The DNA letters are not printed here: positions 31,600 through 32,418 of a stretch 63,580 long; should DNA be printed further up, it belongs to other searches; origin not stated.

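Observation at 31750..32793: Two tandem stand-alone MurD domain-3 paralogues inserted in the dcw operon between murD and ftsW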

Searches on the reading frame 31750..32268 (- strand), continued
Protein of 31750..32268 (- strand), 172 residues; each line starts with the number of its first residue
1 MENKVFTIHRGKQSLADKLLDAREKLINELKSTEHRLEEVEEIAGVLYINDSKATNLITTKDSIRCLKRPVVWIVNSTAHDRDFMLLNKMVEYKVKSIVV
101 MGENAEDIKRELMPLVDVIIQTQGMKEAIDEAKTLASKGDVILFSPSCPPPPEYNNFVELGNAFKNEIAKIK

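Call 42: predict_structure(alignment_id=A2)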
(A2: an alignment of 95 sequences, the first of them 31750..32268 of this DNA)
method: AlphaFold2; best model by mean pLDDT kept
length: 172 residues; sequences in the alignment: 95
mean_pLDDT: 89.7   pTM: 0.83
mean pLDDT of the five models: 89.7, 89.7, 87.9, 87.2, 80.4
residues with pLDDT >= 90: 127; 70-90: 30; 50-70: 9; < 50: 6
segments of 3 or more residues with pLDDT < 50: 1-6
pLDDT, mean of each block of 10 residues (from residue 1): 46 70 82 89 97 95 94 94 90 97 93 96 97 98 96 95 97 79
secondary structure, 60 per line:
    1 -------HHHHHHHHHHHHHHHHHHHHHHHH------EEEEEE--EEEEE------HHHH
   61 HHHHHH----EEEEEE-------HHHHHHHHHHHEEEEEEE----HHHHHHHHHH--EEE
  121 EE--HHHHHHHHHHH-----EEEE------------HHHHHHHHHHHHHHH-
elements in order: H8-31 E38-43 E46-50 H57-66 E71-76 H84-94 E95-101 H106-115 E118-122 H125-135 E141-144 H157-171

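Call 46: fold_search(model_id=the predicted structure, library=pdb)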
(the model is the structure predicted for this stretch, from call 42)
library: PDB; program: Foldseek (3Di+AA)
matches with E <= 10: 1350; with E <= 0.001: 53
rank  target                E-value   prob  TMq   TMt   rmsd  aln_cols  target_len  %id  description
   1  7u35_A                4.2e-13  1.00  0.74  0.31   1.7       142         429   30  Crystal Structure of UDP-N-acetylmuramoylalanine--D-glutamate ligase (MurD) from Pseudomonas aeruginosa PAO1 in comple (released 2022-03-09)
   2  7u35_B                4.2e-13  1.00  0.74  0.30   1.9       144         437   28  Crystal Structure of UDP-N-acetylmuramoylalanine--D-glutamate ligase (MurD) from Pseudomonas aeruginosa PAO1 in comple (released 2022-03-09)
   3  7u35_C                9.0e-13  1.00  0.75  0.31   1.7       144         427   29  Crystal Structure of UDP-N-acetylmuramoylalanine--D-glutamate ligase (MurD) from Pseudomonas aeruginosa PAO1 in comple (released 2022-03-09)
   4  7ti7                  1.4e-12  1.00  0.71  0.29   2.7       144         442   28  Crystal Structure of UDP-N-acetylmuramoylalanine-D-glutamate ligase from Acinetobacter baumannii AB5075-UW in complex wi (released 2022-01-26)
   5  7sir                  1.5e-12  1.00  0.70  0.29   2.9       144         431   28  Crystal Structure of UDP-N-acetylmuramoylalanine-D-glutamate ligase from Acinetobacter baumannii AB5075-UW (released 2021-11-03)
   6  8dp2                  4.2e-12  1.00  0.76  0.30   1.7       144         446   29  Crystal Structure of UDP-N-acetylmuramoylalanine--D-glutamate ligase (MurD) from Pseudomonas aeruginosa PAO1 in complex  (released 2022-08-17)
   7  7sy9_B                9.1e-12  1.00  0.74  0.31   1.8       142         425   29  Crystal Structure of UDP-N-acetylmuramoylalanine--D-glutamate ligase (MurD) from Pseudomonas aeruginosa PAO1 (released 2021-12-15)
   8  7sy9_A                1.2e-11  1.00  0.74  0.30   1.8       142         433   30  Crystal Structure of UDP-N-acetylmuramoylalanine--D-glutamate ligase (MurD) from Pseudomonas aeruginosa PAO1 (released 2021-12-15)
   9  3lk7                  2.9e-11  1.00  0.74  0.29   1.8       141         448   28  The Crystal Structure of UDP-N-acetylmuramoylalanine-D-glutamate (MurD) ligase from Streptococcus agalactiae to 1.5A (released 2010-02-09)
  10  2jfh                  3.1e-11  1.00  0.69  0.29   2.5       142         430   26  Crystal structure of MurD ligase in complex with L-Glu containing sulfonamide inhibitor (released 2007-05-15)
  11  5a5f                  4.2e-11  1.00  0.67  0.28   2.4       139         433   27  CRYSTAL STRUCTURE OF MURD LIGASE FROM ESCHERICHIA COLI IN COMPLEX WITH UMA AND ADP (released 2016-04-13)
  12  8v8x                  5.1e-11  1.00  0.68  0.29   2.4       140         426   26  Crystal Structure of Apo UDP-N-acetylmuramoylalanine--D-glutamate ligase (MurD) from E. coli (Orthorhombic P form2) (released 2023-12-13)
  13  8v8y                  7.6e-11  1.00  0.69  0.28   2.4       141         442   26  Crystal Structure of Apo UDP-N-acetylmuramoylalanine--D-glutamate ligase (MurD) from E. coli (Orthorhombic P form) (released 2023-12-13)
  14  4uag                  7.6e-11  1.00  0.69  0.29   2.5       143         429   26  UDP-N-ACETYLMURAMOYL-L-ALANINE:D-GLUTAMATE LIGASE (released 2000-03-15)
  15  2jfg                  7.6e-11  1.00  0.69  0.29   2.5       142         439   26  Crystal structure of MurD ligase in complex with UMA and ADP (released 2007-05-15)
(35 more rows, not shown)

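Call 49: search_solved_structures(query=A4, max_evalue=0.001, show_alignments=0)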
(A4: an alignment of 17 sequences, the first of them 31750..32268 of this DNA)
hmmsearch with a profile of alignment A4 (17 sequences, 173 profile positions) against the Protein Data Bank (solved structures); distinct sequences matched with E-value up to 0.001: 11.
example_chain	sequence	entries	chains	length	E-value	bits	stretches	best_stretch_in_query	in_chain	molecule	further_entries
3lk7_A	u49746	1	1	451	5.7e-25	91.2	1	26-170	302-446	UDP-N-acetylmuramoylalanine--D-glutamate ligase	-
7sy9_A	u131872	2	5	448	4.1e-24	88.4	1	28-172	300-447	UDP-N-acetylmuramoylalanine--D-glutamate ligase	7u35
8dp2_A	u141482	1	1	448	4.1e-24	88.4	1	28-172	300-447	UDP-N-acetylmuramoylalanine--D-glutamate ligase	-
4buc_A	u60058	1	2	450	3.8e-22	82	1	27-170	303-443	UDP-N-ACETYLMURAMOYLALANINE--D-GLUTAMATE LIGASE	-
7sir_A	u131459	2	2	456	6.3e-22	81.3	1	26-171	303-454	UDP-N-acetylmuramoylalanine--D-glutamate ligase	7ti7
2wjp_A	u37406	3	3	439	7.2e-18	68.1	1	26-169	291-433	UDP-N-ACETYLMURAMOYLALANINE--D-GLUTAMATE LIGASE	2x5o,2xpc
5a5f_A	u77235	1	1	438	7.2e-18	68.1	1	26-168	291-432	UDP-N-ACETYLMURAMOYLALANINE--D-GLUTAMATE LIGASE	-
1e0d_A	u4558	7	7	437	7.2e-18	68.1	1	26-168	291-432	UDP-N-ACETYLMURAMOYLALANINE--D-GLUTAMATE LIGASE | UDP-N-ACETYLMURAMOYL-L-ALANINE:D-GLUTAMATE LIGASE | UDP-N-ACETYLMURAMOYL-L-ALANINE/:D-GLUTAMATE LIGASE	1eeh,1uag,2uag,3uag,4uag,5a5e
2jff_A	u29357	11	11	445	7.3e-18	68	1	26-169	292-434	UDP-N-ACETYLMURAMOYLALANINE--D-GLUTAMATE LIGASE | UDP-N-ACETYLMURAMOYL-ALANINE-D-GLUTAMATE LIGASE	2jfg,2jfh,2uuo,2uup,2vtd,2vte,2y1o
8v8w_A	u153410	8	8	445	7.4e-18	68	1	26-169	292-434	UDP-N-acetylmuramoylalanine--D-glutamate ligase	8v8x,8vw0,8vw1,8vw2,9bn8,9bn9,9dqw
8v8y_A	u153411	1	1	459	8e-18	67.9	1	26-168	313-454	UDP-N-acetylmuramoylalanine--D-glutamate ligase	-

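Call 54: search_protein_representatives(alignment_id=A4)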
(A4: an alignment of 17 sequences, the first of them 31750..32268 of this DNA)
Query: 17 sequences, 173 profile positions. Proteins with E-value up to 0.001 (for the whole library): 22120; up to 1e-10: 12470; up to 1e-30: 374. The best 150 are listed.
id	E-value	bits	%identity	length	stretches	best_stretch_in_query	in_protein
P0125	8.0e-57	208.0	-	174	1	5-171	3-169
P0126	1.3e-55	204.1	-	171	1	1-168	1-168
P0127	5.2e-55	202.1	-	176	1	3-171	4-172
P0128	1.1e-50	187.9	-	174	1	1-172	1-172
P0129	3.3e-49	183.2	-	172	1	17-171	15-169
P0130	1.0e-48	181.6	-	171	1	11-172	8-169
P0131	1.1e-48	181.4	-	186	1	18-172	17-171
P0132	1.3e-46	174.7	-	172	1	1-171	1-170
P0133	2.0e-45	170.8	-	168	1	17-172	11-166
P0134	3.5e-45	170.1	-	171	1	10-171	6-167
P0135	5.5e-45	169.4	-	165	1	18-172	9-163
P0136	6.4e-45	169.2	-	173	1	13-172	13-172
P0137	7.7e-45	168.9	-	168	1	16-170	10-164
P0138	2.5e-44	167.3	-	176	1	3-172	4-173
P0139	5.7e-43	162.9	-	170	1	11-172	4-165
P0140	8.0e-43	162.4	-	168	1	16-171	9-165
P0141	9.1e-43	162.2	-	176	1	9-172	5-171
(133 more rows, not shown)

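Call 56: list_cluster_members(proteins=[P0129, P0130, P0131, P0133, P0134, P0135, P0136, P0137, P0139, P0140])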
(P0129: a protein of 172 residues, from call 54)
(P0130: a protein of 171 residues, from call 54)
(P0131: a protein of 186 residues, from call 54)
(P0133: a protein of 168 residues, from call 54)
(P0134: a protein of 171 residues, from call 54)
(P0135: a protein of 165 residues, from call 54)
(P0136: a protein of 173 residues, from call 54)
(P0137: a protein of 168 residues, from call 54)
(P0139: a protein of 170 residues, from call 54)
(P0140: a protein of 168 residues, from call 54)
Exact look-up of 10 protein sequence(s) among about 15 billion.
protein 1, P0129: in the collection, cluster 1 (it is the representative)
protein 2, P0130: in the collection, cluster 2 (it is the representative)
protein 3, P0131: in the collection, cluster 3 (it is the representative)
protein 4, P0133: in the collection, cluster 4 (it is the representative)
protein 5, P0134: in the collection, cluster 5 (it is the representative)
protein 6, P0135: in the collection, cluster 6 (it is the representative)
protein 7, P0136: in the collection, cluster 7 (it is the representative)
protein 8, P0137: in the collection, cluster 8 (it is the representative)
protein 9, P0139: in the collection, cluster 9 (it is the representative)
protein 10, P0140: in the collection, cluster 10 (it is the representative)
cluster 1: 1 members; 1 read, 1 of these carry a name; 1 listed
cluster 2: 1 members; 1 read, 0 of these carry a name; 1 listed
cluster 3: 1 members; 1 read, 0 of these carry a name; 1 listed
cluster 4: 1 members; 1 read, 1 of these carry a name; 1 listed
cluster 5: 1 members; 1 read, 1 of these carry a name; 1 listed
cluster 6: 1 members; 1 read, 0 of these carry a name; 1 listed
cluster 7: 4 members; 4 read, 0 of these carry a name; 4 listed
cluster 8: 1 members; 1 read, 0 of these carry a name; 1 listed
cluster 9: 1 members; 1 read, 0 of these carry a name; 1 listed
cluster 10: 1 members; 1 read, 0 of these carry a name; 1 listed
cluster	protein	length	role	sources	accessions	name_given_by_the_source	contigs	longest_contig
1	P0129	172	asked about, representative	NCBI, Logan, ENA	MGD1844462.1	MAG: glutamate ligase domain-containing protein [Salibacteraceae bacterium]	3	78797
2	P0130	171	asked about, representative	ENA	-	-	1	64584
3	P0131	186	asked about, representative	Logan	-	-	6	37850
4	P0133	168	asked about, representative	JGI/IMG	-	UDP-N-acetylmuramoylalanine--D-glutamate ligase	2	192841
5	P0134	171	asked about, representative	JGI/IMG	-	UDP-N-acetylmuramoylalanine--D-glutamate ligase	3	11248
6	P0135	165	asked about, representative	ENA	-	-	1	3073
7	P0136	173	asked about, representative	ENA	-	-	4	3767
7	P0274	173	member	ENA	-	-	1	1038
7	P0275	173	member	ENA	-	-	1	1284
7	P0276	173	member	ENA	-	-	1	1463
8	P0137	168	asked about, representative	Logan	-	-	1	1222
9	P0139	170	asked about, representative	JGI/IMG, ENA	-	-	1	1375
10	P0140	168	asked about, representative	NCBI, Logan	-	-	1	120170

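Call 58: find_homologous_proteins(query=A5, max_evalue=1e-10)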
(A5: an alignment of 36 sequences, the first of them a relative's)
Query A5 (36 sequences) (172 aa, profile of the alignment): 814 proteins with E <= 1e-10 among 3814 candidates; the best 120 are listed.
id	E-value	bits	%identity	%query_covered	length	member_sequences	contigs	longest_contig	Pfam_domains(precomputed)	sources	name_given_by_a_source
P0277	2.6e-65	237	48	96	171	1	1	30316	PF02875.27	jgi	jgi:UDP-N-acetylmuramoylalanine--D-glutamate ligase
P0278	4.0e-65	237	48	96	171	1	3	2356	PF02875.27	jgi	jgi:UDP-N-acetylmuramoylalanine--D-glutamate ligase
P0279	3.7e-64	234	48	91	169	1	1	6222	PF02875.27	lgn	-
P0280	4.0e-64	233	49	91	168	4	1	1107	PF02875.27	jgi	-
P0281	7.2e-64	233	48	94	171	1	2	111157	PF02875.27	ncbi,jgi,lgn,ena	jgi:UDP-N-acetylmuramoylalanine--D-glutamate ligase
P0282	5.9e-63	230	49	90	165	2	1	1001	PF02875.27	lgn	-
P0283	7.6e-63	229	48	91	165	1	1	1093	PF02875.27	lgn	-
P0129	1.9e-62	228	100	100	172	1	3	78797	PF02875.27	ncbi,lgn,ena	ncbi:MAG: glutamate ligase domain-containing protein [Salibacteraceae bacterium]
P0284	5.7e-62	226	46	90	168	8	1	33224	PF02875.27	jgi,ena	jgi:UDP-N-acetylmuramoylalanine--D-glutamate ligase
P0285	5.9e-62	226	45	91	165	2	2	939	PF02875.27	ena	-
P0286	1.3e-61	225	49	92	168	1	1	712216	PF02875.27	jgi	jgi:UDP-N-acetylmuramoylalanine--D-glutamate ligase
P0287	1.7e-61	225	44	91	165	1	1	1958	PF02875.27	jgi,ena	-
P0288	1.9e-61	225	46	91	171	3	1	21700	PF02875.27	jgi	jgi:UDP-N-acetylmuramoylalanine--D-glutamate ligase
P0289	2.1e-61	225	46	99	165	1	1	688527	PF02875.27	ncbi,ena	-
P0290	3.2e-61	224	60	94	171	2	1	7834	PF02875.27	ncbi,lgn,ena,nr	ncbi:MAG: hypothetical protein JKY53_10150 [Flavobacteriales bacterium]|nr:hypothetical protein [Fla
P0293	8.3e-61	223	47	91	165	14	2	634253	PF02875.27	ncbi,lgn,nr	ncbi:MAG: hypothetical protein H6599_07545 [Flavobacteriales bacterium]|nr:hypothetical protein [Fla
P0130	1.1e-60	222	65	96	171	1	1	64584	PF02875.27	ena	-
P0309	5.4e-60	220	48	92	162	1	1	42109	PF02875.27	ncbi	-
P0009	2.2e-59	218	40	90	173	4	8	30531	PF02875.27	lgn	-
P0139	1.8e-58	215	37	94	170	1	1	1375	PF02875.27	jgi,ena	-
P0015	2.3e-57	212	41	90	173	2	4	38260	PF02875.27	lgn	-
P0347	3.6e-57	211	52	90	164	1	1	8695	PF02875.27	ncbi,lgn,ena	-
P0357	1.6e-56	209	48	91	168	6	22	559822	PF02875.27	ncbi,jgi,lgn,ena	jgi:UDP-N-acetylmuramoylalanine--D-glutamate ligase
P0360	2.0e-56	208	52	92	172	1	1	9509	PF02875.27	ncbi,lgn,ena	-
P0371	8.9e-56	206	45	94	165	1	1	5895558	PF02875.27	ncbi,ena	-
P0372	9.0e-56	206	43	91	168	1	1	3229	PF02875.27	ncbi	-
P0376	1.2e-55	206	39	95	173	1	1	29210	-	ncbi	-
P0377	1.2e-55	206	36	91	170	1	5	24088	PF02875.27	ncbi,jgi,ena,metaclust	metaclust:\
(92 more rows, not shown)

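Call 59: find_encoding_contigs(protein=P0371, flank=7000, max_places=2)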
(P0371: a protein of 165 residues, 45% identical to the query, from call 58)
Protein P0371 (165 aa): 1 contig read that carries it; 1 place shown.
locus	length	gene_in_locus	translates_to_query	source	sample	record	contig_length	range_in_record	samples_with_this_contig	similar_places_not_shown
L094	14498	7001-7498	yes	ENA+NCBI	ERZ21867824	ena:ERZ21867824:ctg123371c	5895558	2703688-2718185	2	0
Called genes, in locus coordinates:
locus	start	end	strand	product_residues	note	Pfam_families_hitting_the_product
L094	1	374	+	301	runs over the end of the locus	PF01795:Methyltransf_5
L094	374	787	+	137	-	PF19579:FtsL_2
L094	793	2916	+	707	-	PF03717:PBP_dimer, PF00905:Transpeptidase, PF03793:PASTA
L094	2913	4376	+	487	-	PF01225:Mur_ligase, PF08245:Mur_ligase_M, PF02875:Mur_ligase_C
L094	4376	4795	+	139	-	PF10555:MraY_sig1 (weak)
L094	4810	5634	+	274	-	PF00953:Glycos_transf_4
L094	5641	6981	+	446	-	PF21377:MurD_N, PF21799:MurD-like_N, PF08245:Mur_ligase_M, PF02875:Mur_ligase_C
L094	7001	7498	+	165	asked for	PF02875:Mur_ligase_C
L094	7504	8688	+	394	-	PF01098:FTSW_RODA_SPOVE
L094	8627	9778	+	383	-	PF03033:Glyco_transf_28, PF04101:Glyco_tran_28_C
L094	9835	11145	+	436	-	PF01225:Mur_ligase, PF08245:Mur_ligase_M, PF02875:Mur_ligase_C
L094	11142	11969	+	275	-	-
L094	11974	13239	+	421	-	PF00012:HSP70 (faint), PF14450:FtsA, PF02491:SHS2_FTSA, PF06277:EutA, PF06723:MreB_Mbl, PF11104:PilM_2 (weak), PF14450:FtsA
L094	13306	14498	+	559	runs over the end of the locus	PF00091:Tubulin, PF12327:FtsZ_C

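Call 60: list_cluster_members(proteins=[P0371, P0289, P0357, P0281, P0309, P0347, P0360, P0372, P0376, P0377])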
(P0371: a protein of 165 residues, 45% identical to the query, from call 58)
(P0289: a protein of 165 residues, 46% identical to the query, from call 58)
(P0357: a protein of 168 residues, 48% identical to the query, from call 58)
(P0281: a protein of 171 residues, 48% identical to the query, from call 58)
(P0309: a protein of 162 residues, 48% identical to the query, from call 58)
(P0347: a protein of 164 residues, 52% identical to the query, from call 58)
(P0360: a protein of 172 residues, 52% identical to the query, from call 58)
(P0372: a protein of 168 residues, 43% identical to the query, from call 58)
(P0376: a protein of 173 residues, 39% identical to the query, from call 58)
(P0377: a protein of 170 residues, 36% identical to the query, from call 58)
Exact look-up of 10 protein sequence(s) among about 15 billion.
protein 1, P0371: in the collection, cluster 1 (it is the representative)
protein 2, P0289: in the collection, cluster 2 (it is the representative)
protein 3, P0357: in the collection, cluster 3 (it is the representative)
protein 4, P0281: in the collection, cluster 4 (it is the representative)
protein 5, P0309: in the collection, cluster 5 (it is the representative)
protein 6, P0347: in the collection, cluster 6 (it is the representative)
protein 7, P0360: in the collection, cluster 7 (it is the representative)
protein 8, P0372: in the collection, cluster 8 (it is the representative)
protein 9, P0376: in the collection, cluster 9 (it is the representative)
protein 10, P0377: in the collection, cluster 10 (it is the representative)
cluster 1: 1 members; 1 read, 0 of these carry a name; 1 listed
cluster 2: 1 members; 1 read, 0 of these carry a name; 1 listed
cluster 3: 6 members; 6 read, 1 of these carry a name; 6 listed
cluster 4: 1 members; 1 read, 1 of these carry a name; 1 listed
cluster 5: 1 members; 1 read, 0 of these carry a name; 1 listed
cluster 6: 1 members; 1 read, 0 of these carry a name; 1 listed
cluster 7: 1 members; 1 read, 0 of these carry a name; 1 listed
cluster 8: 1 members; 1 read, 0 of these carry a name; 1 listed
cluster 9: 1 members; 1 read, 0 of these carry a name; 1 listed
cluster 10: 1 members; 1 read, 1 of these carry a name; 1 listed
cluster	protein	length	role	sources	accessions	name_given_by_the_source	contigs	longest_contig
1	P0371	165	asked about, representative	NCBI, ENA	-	-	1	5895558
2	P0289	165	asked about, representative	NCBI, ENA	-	-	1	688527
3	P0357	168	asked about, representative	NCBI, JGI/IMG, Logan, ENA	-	UDP-N-acetylmuramoylalanine--D-glutamate ligase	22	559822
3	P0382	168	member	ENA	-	-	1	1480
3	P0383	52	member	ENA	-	-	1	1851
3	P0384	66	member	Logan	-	-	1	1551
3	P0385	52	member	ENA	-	-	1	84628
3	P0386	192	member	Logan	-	-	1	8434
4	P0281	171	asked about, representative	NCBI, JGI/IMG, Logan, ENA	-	UDP-N-acetylmuramoylalanine--D-glutamate ligase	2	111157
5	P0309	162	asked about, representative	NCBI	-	-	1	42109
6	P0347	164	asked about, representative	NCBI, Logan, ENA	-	-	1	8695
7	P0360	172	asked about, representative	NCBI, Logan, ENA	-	-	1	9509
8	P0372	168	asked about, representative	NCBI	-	-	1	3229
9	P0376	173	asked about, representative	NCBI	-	-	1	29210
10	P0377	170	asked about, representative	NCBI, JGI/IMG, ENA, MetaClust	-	\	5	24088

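Call 74: find_encoding_contigs(protein=P0141, flank=5000, max_places=2)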
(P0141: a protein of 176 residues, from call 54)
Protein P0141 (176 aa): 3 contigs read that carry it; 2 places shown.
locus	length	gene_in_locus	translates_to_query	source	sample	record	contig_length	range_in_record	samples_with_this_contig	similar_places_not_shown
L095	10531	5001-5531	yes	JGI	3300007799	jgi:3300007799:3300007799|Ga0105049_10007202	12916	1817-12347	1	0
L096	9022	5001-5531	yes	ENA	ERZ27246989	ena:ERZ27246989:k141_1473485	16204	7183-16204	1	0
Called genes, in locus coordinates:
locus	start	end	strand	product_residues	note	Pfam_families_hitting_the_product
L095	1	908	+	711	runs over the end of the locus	PF03717:PBP_dimer (weak), PF00905:Transpeptidase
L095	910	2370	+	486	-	PF01225:Mur_ligase, PF08245:Mur_ligase_M, PF02875:Mur_ligase_C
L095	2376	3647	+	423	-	PF10555:MraY_sig1 (weak), PF00953:Glycos_transf_4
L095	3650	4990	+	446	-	PF21377:MurD_N (weak), PF21799:MurD-like_N, PF08245:Mur_ligase_M, PF02875:Mur_ligase_C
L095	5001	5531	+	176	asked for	-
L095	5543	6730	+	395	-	PF01098:FTSW_RODA_SPOVE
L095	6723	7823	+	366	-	PF03033:Glyco_transf_28, PF04101:Glyco_tran_28_C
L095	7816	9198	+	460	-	PF01225:Mur_ligase, PF08245:Mur_ligase_M, PF02875:Mur_ligase_C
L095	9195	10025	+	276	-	-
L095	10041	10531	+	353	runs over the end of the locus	?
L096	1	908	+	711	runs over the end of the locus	PF03717:PBP_dimer (weak), PF00905:Transpeptidase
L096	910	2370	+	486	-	PF01225:Mur_ligase, PF08245:Mur_ligase_M, PF02875:Mur_ligase_C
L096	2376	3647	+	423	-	PF10555:MraY_sig1 (weak), PF00953:Glycos_transf_4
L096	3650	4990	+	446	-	PF21377:MurD_N (weak), PF21799:MurD-like_N, PF08245:Mur_ligase_M, PF02875:Mur_ligase_C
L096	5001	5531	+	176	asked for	-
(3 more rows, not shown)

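Call 75: find_encoding_contigs(protein=P0293, flank=5000, max_places=2)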
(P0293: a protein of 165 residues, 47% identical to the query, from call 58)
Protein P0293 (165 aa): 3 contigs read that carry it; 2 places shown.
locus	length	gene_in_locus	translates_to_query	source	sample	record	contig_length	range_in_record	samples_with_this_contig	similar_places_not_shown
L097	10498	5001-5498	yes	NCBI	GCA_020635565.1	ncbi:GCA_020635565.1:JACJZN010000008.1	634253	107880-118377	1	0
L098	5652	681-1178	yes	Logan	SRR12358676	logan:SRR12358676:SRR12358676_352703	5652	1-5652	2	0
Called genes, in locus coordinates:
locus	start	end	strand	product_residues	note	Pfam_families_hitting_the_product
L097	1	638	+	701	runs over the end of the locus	PF03717:PBP_dimer (weak), PF00905:Transpeptidase, PF03793:PASTA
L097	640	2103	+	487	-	PF01225:Mur_ligase, PF08245:Mur_ligase_M, PF02875:Mur_ligase_C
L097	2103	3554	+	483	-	PF10555:MraY_sig1 (weak), PF00953:Glycos_transf_4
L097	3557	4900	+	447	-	PF21377:MurD_N, PF21799:MurD-like_N, PF08245:Mur_ligase_M, PF02875:Mur_ligase_C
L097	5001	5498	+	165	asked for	PF02875:Mur_ligase_C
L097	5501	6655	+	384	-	PF01098:FTSW_RODA_SPOVE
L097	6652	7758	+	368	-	PF03033:Glyco_transf_28, PF04101:Glyco_tran_28_C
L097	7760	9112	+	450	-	PF01225:Mur_ligase, PF08245:Mur_ligase_M, PF02875:Mur_ligase_C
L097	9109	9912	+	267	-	-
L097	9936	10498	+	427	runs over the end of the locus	PF00012:HSP70 (faint), PF14450:FtsA, PF02491:SHS2_FTSA, PF06277:EutA, PF06723:MreB_Mbl, PF11104:PilM_2 (weak), PF14450:FtsA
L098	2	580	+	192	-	?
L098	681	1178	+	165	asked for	PF02875:Mur_ligase_C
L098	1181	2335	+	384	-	PF01098:FTSW_RODA_SPOVE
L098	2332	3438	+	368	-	PF03033:Glyco_transf_28, PF04101:Glyco_tran_28_C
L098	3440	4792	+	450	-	PF01225:Mur_ligase, PF08245:Mur_ligase_M, PF02875:Mur_ligase_C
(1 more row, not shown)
